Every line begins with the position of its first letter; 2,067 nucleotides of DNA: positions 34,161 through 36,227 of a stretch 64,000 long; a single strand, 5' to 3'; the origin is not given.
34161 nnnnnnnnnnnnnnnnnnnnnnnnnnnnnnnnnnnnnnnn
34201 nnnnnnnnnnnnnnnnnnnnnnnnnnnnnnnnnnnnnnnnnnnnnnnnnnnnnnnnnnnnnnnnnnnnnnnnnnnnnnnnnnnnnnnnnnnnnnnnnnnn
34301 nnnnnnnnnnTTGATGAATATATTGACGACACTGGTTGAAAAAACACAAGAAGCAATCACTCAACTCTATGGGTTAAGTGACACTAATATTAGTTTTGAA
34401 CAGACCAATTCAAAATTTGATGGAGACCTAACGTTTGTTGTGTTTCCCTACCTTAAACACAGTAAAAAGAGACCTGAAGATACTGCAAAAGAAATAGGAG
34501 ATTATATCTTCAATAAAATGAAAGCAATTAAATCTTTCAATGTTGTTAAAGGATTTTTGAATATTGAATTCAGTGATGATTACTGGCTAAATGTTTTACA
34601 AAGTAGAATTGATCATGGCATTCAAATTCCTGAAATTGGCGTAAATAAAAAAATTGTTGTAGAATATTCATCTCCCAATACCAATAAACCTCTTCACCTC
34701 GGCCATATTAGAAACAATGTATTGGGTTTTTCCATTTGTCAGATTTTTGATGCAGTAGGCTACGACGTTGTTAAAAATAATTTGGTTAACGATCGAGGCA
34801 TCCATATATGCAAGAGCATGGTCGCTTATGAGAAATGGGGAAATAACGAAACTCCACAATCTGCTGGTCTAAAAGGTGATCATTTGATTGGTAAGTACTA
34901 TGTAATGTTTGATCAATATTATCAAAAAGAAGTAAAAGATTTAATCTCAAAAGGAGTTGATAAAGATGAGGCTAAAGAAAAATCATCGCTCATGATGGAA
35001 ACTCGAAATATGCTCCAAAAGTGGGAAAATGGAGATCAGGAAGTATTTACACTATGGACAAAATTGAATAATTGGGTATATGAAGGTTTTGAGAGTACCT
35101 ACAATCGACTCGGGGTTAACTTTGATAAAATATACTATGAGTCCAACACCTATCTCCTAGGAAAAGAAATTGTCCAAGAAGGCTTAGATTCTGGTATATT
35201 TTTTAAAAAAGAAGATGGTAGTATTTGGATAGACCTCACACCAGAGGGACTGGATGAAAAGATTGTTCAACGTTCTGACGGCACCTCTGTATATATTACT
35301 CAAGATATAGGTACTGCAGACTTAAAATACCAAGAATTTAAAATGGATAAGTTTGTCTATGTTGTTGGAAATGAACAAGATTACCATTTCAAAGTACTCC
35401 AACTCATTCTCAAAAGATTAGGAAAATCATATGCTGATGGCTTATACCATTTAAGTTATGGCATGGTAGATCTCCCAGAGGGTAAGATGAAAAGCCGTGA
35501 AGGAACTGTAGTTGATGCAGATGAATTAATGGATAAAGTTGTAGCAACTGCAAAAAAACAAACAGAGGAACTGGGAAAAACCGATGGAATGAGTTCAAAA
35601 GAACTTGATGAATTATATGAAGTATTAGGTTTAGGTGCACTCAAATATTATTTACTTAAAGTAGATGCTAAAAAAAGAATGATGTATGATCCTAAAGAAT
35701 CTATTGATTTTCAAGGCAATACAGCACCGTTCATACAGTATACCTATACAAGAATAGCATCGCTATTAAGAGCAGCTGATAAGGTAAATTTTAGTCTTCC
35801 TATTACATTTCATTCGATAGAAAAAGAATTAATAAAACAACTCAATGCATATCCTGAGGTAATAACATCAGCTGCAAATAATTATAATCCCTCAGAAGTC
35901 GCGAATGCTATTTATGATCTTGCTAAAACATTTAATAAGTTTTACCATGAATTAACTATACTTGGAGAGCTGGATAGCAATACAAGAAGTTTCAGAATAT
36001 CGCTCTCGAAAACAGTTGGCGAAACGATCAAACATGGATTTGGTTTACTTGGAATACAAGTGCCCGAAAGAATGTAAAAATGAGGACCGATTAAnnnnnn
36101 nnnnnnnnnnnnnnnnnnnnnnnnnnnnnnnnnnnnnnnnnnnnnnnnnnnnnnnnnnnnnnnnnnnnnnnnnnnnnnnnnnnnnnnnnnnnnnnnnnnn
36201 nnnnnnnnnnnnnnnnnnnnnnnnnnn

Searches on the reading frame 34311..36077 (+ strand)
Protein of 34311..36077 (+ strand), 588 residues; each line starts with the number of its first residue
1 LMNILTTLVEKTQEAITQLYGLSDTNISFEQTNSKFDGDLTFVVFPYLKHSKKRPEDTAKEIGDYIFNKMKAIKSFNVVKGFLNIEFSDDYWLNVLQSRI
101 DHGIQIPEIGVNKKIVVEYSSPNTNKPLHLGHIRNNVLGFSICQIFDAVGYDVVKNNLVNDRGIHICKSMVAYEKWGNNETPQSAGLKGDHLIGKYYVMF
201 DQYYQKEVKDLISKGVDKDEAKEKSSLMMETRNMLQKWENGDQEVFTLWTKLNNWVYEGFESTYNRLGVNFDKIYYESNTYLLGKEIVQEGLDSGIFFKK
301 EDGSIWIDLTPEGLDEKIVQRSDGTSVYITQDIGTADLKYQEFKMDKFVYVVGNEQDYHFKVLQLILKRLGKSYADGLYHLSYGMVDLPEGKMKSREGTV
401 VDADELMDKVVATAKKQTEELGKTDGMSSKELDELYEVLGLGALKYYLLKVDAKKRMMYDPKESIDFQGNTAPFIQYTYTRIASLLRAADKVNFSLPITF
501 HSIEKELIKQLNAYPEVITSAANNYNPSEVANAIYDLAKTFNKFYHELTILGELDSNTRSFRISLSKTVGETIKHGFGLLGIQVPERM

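Call 9: search_protein_families(library=ncbifam, proteins=[window:34311-36077:+])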
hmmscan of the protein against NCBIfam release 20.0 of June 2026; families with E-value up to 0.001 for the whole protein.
window:34311-36077:+ (588 aa): 4 families
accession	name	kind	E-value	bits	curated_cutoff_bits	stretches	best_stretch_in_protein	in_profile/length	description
TIGR00456.1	argS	equivalog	3.2e-126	422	261.65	1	5-588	2-569/569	arginine--tRNA ligase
NF002446.0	PRK01611.3-3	equivalog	4.5e-93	312.6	399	2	219-588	252-636/636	arginine--tRNA ligase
NF002447.0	PRK01611.3-4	equivalog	1.8e-77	261.2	460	2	344-588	358-613/613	arginine--tRNA ligase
NF045898.1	ArgS_rel_codon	equivalog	2.6e-16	60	340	1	392-588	127-327/327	ArgS-related anticodon-binding protein NrtL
